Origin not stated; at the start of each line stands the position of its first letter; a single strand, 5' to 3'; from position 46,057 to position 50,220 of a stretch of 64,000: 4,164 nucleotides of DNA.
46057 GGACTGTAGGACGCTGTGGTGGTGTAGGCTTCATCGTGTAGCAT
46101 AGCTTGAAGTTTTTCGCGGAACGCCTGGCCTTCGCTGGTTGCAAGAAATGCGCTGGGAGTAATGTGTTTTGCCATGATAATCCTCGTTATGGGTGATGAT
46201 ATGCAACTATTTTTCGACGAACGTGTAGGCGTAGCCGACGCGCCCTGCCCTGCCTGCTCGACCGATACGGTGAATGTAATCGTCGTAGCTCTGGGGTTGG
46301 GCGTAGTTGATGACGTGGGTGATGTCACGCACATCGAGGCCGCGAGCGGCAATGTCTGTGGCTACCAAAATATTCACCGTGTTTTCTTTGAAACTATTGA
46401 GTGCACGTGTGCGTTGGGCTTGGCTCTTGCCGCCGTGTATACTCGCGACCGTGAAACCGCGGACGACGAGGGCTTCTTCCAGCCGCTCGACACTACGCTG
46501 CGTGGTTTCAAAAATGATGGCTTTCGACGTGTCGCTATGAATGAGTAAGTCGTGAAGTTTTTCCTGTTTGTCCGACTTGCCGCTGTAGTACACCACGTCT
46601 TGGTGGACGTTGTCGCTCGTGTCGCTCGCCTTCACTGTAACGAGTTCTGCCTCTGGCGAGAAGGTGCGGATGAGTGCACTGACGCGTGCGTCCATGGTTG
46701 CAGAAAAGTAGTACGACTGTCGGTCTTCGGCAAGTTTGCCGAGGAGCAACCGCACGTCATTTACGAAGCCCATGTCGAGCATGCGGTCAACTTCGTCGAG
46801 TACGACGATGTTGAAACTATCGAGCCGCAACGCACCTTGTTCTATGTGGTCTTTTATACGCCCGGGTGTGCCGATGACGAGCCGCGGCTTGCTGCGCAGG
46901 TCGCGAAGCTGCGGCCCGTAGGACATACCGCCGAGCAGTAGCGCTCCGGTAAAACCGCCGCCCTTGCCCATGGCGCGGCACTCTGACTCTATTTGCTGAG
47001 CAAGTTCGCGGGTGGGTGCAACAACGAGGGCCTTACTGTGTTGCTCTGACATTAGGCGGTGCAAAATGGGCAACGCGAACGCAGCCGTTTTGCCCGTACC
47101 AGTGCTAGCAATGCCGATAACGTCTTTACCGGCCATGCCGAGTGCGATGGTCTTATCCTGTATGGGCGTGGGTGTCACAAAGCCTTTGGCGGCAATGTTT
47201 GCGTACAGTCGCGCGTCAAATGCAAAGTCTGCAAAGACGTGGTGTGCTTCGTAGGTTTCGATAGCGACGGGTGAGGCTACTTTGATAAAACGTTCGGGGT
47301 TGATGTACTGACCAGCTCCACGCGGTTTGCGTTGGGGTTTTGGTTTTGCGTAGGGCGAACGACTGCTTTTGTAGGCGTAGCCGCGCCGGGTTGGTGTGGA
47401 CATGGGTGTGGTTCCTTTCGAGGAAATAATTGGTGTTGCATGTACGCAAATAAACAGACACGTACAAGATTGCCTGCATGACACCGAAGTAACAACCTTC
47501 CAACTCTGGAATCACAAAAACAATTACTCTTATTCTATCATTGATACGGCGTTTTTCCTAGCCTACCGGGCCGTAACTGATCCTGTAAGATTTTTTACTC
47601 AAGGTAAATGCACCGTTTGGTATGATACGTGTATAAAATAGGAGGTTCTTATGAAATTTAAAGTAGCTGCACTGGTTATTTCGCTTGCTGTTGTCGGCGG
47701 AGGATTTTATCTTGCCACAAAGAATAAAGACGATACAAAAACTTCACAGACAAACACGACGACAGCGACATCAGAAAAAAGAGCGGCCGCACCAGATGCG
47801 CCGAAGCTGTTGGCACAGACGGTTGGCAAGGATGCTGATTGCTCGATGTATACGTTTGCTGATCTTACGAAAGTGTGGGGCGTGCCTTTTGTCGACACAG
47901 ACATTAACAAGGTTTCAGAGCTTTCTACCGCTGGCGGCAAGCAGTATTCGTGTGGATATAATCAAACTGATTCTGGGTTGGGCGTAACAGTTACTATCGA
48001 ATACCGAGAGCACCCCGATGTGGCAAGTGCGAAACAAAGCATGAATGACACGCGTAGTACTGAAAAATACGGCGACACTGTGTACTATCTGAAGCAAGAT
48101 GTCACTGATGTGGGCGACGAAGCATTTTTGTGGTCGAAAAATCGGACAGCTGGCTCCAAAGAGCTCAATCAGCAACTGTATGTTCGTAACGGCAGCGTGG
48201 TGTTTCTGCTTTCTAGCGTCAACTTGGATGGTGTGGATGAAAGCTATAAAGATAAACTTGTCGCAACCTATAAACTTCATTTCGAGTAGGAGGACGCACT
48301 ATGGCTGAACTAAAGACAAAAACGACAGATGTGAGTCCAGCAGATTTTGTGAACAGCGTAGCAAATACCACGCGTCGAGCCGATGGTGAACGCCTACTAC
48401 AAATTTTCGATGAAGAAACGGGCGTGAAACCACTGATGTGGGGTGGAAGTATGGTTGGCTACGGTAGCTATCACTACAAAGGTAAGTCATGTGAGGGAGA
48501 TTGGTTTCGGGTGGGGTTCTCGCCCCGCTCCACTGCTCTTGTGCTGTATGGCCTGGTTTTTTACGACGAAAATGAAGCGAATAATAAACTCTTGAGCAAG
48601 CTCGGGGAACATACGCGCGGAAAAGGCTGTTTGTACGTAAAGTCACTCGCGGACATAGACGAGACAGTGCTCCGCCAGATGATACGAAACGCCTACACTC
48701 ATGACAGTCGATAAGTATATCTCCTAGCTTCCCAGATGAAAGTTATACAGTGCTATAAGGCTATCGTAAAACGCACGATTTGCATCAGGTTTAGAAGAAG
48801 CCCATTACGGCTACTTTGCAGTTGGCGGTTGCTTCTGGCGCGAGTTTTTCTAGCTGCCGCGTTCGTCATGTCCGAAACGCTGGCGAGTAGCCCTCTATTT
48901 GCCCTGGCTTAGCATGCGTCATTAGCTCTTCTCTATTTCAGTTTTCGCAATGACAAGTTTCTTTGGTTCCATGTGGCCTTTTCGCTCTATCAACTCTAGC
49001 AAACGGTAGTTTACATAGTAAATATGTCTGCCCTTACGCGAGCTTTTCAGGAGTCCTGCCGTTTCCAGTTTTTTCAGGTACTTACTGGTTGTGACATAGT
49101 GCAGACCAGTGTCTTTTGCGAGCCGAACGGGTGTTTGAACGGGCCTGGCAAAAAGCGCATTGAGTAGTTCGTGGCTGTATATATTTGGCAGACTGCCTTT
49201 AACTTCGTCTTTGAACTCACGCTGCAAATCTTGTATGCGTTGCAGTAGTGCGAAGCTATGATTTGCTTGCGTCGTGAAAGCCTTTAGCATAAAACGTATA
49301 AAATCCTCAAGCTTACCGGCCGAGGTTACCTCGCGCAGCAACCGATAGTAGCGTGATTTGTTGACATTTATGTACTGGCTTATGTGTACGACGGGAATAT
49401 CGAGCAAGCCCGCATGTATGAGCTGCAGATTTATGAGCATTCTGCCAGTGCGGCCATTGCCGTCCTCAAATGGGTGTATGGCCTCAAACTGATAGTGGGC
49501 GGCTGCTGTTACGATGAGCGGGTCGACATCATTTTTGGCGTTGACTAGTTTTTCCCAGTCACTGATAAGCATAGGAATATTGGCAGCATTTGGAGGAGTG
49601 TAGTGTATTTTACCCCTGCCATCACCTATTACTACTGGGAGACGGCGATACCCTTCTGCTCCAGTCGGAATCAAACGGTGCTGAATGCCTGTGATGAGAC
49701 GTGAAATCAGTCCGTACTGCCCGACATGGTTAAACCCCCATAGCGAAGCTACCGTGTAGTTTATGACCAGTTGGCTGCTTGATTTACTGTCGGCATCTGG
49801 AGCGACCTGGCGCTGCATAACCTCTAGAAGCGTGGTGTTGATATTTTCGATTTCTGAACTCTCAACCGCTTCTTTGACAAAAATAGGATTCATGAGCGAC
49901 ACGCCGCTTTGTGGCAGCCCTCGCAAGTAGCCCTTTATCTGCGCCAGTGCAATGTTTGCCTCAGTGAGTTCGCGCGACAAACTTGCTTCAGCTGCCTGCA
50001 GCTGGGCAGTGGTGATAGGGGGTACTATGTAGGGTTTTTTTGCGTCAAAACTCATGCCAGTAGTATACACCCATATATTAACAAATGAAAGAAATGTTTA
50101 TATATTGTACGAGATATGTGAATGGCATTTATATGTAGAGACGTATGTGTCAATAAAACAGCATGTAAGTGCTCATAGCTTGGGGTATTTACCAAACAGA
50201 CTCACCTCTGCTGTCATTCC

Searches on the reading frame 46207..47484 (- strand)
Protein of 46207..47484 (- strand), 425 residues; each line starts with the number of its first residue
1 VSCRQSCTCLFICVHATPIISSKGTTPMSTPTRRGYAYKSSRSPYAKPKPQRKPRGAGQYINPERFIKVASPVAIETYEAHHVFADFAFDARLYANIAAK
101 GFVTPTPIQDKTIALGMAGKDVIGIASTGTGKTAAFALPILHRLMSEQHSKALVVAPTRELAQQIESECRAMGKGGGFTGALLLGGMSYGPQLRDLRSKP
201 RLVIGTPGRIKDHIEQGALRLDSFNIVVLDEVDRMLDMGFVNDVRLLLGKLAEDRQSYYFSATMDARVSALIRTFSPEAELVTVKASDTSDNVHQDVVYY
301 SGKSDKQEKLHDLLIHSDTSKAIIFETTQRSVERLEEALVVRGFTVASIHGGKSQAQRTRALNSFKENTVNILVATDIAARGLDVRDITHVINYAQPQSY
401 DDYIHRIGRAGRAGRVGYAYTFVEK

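Call 4: search_protein_families(library=pfam, proteins=[window:46207-47484:-], max_evalue=1)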
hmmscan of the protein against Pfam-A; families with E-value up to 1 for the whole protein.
window:46207-47484:- (425 aa): 10 families
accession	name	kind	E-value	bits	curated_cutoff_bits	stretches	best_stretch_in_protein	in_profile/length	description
PF00270.35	DEAD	-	2.1e-46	158.1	26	1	106-267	1-163/167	DEAD/DEAH box helicase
PF00271.37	Helicase_C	-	1.9e-32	112.2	23.5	1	306-414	2-110/110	Helicase conserved C-terminal domain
PF04851.21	ResIII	-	2.2e-08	34.6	22.5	1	125-238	29-140/164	Type III restriction enzyme, res subunit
PF13245.12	AAA_19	-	0.00074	20.1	25.1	1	117-169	9-61/134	AAA domain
PF16203.11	ERCC3_RAD25_C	-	0.012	15.4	27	1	345-414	81-152/248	ERCC3/RAD25/XPB C-terminal helicase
PF22590.2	Cas3-like_C_2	-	0.015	16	27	1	355-413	41-104/106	CRISPR-associated nuclease/helicase Cas3, C-terminal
PF14617.12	CMS1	-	0.028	14.2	35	1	201-231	177-207/250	U3-containing 90S pre-ribosomal complex subunit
PF13604.12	AAA_30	-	0.038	14.2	27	1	123-169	22-66/191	AAA domain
PF05127.21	NAT10_TcmA_helicase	-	0.11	12.8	22.7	1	126-168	4-45/176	RNA cytidine acetyltransferase NAT10/TcmA, helicase domain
PF13401.12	AAA_22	-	0.36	11.6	27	0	178-248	64-108/130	AAA domain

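Call 5: search_protein_families(library=ncbifam, proteins=[window:46207-47484:-], max_evalue=1)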
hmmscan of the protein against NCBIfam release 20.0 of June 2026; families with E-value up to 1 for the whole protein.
window:46207-47484:- (425 aa): 58 families (the best 25 are shown)
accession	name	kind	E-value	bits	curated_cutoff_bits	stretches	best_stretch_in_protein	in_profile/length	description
NF053631.1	RNA_helic_CshA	equivalog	6.9e-111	371.2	646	1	84-424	1-342/434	degradosome RNA helicase CshA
NF008744.0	PRK11776.1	equivalog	2.1e-93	313.4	524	1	82-424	4-347/460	ATP-dependent RNA helicase DbpA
NF053636.1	DDHlcsCsdAPsy1082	equivalog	1e-89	301.5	890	1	83-420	4-344/512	DEAD/DEAH box helicase CsdA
NF007882.0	PRK10590.1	equivalog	4.6e-88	296.2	743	1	86-423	5-349/456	ATP-dependent RNA helicase RhlE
NF008394.0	PRK11192.1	equivalog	2.6e-86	290.2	507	1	83-424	4-352/441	ATP-dependent RNA helicase SrmB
NF053710.1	RNA_heli_RhlE2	exception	1.7e-84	284.4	925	1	84-423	3-353/635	RNA helicase RhlE2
NF053711.1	RNA_heli_RhlE1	exception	1.4e-83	281.1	750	1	84-423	3-348/434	RNA helicase RhlE1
NF003419.0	PRK04837.1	equivalog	5.9e-83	278.9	588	1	77-422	4-359/424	ATP-dependent RNA helicase RhlB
NF008642.0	PRK11634.1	equivalog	1e-81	275.2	989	1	79-424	3-350/628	DEAD/DEAH family ATP-dependent RNA helicase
NF002340.1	PRK01297.1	equivalog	2.7e-80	269.9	564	1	84-423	3-353/372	ATP-dependent RNA helicase RhlB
NF003390.0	PRK04537.1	equivalog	8.8e-70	236.3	732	1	83-422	10-360/572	ATP-dependent RNA helicase RhlB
NF010337.0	PRK13766.1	equivalog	1.9e-21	75.9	610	2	310-414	357-469/781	Hef nuclease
TIGR01389.1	recQ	equivalog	1.6e-19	69.8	640.2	1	105-419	14-324/591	DNA helicase RecQ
TIGR04121.1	DEXH_lig_assoc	equivalog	1.9e-17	62.3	850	1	98-412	8-345/804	ligase-associated DNA damage response DEXH box helicase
NF041063.1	DpdF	equivalog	2.1e-17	63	550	2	260-422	318-481/813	protein DpdF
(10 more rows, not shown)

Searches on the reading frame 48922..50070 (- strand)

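Call 25: search_protein_families(library=pfam, proteins=[window:48922-50070:-], max_evalue=0.00001)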
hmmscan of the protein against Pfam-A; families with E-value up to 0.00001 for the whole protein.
window:48922-50070:- (382 aa): 3 families
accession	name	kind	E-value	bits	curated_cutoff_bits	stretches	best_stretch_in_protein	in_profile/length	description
PF02661.23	Fic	-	8.7e-20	71.8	24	1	128-217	9-93/93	Fic/DOC family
PF13784.11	Fic_N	-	1.2e-16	60.9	26.7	1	33-113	2-81/82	Fic/DOC family N-terminal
PF21248.3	SoFic-like_C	-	5.4e-14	52.6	27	1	282-357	1-76/76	Protein adenylyltransferase SoFic-like, C-terminal domain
